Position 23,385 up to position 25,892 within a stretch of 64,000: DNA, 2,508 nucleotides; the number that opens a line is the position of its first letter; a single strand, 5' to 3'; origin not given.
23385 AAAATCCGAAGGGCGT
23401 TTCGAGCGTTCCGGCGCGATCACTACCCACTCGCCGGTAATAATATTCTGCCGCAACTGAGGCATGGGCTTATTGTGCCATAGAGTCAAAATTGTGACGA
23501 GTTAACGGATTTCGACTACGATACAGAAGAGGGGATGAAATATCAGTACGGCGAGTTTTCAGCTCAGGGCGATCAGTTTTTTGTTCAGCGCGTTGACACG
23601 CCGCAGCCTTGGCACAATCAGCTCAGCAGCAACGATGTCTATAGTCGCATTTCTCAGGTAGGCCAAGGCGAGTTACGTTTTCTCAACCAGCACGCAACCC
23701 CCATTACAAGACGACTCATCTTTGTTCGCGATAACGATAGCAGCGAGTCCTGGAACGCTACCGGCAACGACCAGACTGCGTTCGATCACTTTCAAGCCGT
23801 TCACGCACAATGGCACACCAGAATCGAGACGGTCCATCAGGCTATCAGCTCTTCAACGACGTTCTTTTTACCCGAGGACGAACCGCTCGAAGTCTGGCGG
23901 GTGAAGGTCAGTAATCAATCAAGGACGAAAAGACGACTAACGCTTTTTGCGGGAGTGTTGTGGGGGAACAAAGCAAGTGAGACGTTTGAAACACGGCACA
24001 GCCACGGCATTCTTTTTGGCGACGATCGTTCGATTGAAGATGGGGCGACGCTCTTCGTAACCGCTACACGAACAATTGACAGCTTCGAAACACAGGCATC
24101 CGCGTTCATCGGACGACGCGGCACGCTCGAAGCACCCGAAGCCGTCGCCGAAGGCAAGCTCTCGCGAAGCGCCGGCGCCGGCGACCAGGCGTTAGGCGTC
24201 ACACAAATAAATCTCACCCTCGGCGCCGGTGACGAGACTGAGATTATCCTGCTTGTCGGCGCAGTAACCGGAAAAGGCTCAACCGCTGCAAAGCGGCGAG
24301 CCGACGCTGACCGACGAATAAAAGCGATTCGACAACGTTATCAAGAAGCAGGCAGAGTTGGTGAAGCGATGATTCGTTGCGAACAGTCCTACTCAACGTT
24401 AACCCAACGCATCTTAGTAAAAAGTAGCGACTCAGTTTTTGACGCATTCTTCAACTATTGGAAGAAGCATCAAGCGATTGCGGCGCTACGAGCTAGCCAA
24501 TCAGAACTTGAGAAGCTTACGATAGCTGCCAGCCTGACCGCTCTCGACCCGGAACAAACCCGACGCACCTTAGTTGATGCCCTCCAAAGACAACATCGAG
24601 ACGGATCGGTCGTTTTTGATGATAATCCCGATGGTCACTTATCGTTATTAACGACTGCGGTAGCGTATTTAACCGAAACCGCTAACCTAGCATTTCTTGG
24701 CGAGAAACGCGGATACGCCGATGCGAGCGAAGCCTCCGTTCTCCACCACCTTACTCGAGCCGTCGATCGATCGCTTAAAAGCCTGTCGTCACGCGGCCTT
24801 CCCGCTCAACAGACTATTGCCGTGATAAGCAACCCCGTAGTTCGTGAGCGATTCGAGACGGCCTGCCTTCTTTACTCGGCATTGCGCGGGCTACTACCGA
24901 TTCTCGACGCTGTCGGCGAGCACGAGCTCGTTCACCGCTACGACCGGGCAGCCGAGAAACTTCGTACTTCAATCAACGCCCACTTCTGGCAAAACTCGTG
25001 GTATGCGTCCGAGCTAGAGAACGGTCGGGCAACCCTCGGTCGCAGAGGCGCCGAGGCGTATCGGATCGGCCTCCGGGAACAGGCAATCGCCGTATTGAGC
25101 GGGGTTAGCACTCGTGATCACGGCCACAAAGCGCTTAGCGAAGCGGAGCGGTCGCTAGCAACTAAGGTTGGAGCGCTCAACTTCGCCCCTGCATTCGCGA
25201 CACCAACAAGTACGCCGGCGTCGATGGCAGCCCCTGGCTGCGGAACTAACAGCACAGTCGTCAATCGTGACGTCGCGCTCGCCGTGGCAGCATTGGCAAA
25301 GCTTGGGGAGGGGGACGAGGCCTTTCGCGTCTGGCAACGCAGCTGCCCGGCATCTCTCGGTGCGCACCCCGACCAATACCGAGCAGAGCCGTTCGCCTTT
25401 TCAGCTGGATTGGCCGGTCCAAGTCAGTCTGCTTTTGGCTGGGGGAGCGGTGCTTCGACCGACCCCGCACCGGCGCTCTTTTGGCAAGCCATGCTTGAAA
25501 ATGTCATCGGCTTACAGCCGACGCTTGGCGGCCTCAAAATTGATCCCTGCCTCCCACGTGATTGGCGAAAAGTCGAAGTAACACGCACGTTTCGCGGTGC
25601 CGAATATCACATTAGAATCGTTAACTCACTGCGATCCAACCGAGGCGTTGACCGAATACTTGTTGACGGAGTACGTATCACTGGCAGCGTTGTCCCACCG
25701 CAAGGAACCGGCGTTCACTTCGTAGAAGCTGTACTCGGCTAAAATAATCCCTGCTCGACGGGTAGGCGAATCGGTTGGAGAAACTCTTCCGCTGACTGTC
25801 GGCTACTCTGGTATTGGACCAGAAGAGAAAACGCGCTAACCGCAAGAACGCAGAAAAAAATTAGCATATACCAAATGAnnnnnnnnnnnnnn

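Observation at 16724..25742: Divergent carbohydrate cluster: 4 paralogous GT4s + APH-fold kinase + GalT-like HIT transferase + GH94-like phosphorylase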

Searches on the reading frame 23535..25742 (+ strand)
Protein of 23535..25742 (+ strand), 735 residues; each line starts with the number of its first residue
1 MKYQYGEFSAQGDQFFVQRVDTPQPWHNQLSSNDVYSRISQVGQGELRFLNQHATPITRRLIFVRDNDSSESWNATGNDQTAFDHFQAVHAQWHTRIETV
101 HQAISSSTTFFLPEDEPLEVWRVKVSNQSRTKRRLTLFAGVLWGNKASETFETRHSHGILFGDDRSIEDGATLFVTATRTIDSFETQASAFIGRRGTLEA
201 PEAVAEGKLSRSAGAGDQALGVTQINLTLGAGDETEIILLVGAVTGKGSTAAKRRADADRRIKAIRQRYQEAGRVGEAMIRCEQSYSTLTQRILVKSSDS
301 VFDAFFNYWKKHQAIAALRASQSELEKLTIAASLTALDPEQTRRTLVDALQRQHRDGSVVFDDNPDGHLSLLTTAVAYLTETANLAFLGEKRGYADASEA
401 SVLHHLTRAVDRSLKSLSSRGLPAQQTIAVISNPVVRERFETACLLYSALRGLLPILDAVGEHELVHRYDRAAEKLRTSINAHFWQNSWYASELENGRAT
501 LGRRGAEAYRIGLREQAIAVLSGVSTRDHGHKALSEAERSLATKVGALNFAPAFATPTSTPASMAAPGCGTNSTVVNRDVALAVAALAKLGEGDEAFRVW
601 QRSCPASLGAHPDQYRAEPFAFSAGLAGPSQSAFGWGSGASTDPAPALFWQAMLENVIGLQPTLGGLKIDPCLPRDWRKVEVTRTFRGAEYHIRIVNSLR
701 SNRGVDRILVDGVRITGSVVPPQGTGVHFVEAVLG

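Call 3: search_protein_families(library=pfam, proteins=[window:23535-25742:+])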
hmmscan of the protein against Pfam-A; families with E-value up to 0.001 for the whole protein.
window:23535-25742:+ (735 aa): 2 families
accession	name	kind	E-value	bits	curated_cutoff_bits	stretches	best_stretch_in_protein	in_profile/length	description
PF17167.11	Glyco_hydro_94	-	2.2e-36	125.9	27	1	365-637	122-398/420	Glycosyl hydrolase 94 superfamily, catalytic domain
PF06165.18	GH94_b-supersand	-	4e-35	121.9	23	1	23-242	1-251/251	Glycosyl hydrolase 94, supersandwich domain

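Call 4: search_protein_families(library=ncbifam, proteins=[window:23535-25742:+])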
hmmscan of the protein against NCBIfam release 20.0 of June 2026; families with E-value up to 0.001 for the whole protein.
window:23535-25742:+ (735 aa): 0 families

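Call 6: search_solved_structures(query=window:23535-25742:+, max_evalue=0.01)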
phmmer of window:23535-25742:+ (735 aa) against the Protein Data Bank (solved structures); distinct sequences matched with E-value up to 0.01: 15.
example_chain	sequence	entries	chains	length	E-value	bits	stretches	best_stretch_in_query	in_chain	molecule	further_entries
1v7v_A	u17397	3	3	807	1.4e-54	189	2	362-727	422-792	chitobiose phosphorylase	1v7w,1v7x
3qde_A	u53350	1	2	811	2.9e-49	171.5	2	457-735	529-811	Cellobiose phosphorylase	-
8ho7_A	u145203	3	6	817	5.4e-49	170.6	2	457-734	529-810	Cellobiose phosphorylase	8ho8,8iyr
8ho9_A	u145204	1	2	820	7.1e-49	170.2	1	5-735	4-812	Cellobiose phosphorylase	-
8hob_A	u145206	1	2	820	7.9e-49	170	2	459-735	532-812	Cellobiose phosphorylase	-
8bou_A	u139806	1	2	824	5.5e-45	157.3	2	366-722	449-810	N,N'-diacetylchitobiose phosphorylase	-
3rrs_A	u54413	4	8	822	3.6e-38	134.8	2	4-423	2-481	Cellobiose phosphorylase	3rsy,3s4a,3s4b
3s4c_A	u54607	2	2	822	9.7e-38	133.4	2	4-423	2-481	Lactose Phosphorylase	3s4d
3act_A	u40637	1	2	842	3.4e-35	124.9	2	4-423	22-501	Cellobiose Phosphorylase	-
3acs_A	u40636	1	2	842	4e-35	124.7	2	4-423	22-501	Cellobiose Phosphorylase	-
2cqs_A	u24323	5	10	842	4.1e-35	124.7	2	4-423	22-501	Cellobiose Phosphorylase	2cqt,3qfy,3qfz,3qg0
3afj_A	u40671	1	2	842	8.2e-35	123.7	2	4-423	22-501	Cellobiose Phosphorylase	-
8rf9_A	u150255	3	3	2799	1.1e-24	90.3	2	445-694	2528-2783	Cyclic beta 1-2 glucan synthetase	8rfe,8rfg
8rf0_A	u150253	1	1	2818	1.1e-24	90.2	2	445-694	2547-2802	Cyclic beta-(1,2)-glucan synthase NdvB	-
4zle_A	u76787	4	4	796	1.2e-20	76.8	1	104-695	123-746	Putative b-glycan phosphorylase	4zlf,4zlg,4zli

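Call 15: list_cluster_members(proteins=[P0001, window:23535-25742:+, window:22461-23489:-])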
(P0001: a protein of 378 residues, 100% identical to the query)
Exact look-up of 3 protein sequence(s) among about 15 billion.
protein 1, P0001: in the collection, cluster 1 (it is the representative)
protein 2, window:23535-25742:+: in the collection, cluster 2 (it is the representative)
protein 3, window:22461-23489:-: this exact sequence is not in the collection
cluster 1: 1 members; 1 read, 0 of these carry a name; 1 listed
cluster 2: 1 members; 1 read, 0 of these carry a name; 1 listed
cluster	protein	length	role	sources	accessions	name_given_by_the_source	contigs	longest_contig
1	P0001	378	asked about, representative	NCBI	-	-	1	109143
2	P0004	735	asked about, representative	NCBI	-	-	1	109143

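Call 18: find_homologous_proteins(query=window:23535-25742:+)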
Query window:23535-25742:+ (735 aa): 2 proteins with E <= 0.001 among 8000 candidates.
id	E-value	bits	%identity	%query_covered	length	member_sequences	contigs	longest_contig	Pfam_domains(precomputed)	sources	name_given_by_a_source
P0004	0.0e+0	1649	100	100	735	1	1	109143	PF06165.19,PF17167.11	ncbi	-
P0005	1.3e-181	624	43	100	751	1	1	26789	PF06165.19,PF17167.11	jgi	jgi:N,N'-diacetylchitobiose phosphorylase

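Call 19: find_encoding_contigs(protein=P0005, flank=10000, max_places=4)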
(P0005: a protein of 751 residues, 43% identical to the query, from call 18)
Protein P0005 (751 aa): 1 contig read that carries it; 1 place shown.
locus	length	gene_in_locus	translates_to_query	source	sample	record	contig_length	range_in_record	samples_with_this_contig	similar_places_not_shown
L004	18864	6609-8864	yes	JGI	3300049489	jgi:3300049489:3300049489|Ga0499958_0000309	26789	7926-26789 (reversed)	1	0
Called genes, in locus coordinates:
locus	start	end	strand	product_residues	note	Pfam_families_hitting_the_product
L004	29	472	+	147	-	PF01709:Transcrip_reg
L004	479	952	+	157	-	PF02075:RuvC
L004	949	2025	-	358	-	PF13439:Glyco_transf_4, PF13579:Glyco_trans_4_4 (weak), PF00534:Glycos_transf_1, PF13692:Glyco_trans_1_4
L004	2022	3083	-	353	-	PF20706:GT4-conflict (faint), PF13439:Glyco_transf_4, PF13579:Glyco_trans_4_4, PF00534:Glycos_transf_1, PF13692:Glyco_trans_1_4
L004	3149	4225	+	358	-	PF13439:Glyco_transf_4, PF00534:Glycos_transf_1, PF13692:Glyco_trans_1_4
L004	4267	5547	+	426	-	PF13439:Glyco_transf_4, PF13477:Glyco_trans_4_2 (faint), PF13579:Glyco_trans_4_4, PF20706:GT4-conflict, PF00534:Glycos_transf_1, PF13692:Glyco_trans_1_4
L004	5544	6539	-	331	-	PF01087:GalP_UDP_transf, PF16268:DUF4921, PF01230:HIT (faint), PF16285:DUF4931_N (weak), PF02744:GalP_UDP_tr_C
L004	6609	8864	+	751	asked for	PF06165:GH94_b-supersand, PF17167:Glyco_hydro_94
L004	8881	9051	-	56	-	-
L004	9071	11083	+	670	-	PF17191:RecG_wedge, PF04851:ResIII, PF00270:DEAD, PF13604:AAA_30 (weak), PF00271:Helicase_C, PF19833:RecG_dom3_C (weak)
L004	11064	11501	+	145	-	PF12836:HHH_3, PF00633:HHH, PF03934:T2SSK (weak), PF14520:HHH_5 (faint)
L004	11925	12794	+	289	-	PF00990:GGDEF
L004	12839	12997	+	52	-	-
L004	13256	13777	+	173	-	-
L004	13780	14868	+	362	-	PF23459:S1_RRP5 (faint), PF00575:S1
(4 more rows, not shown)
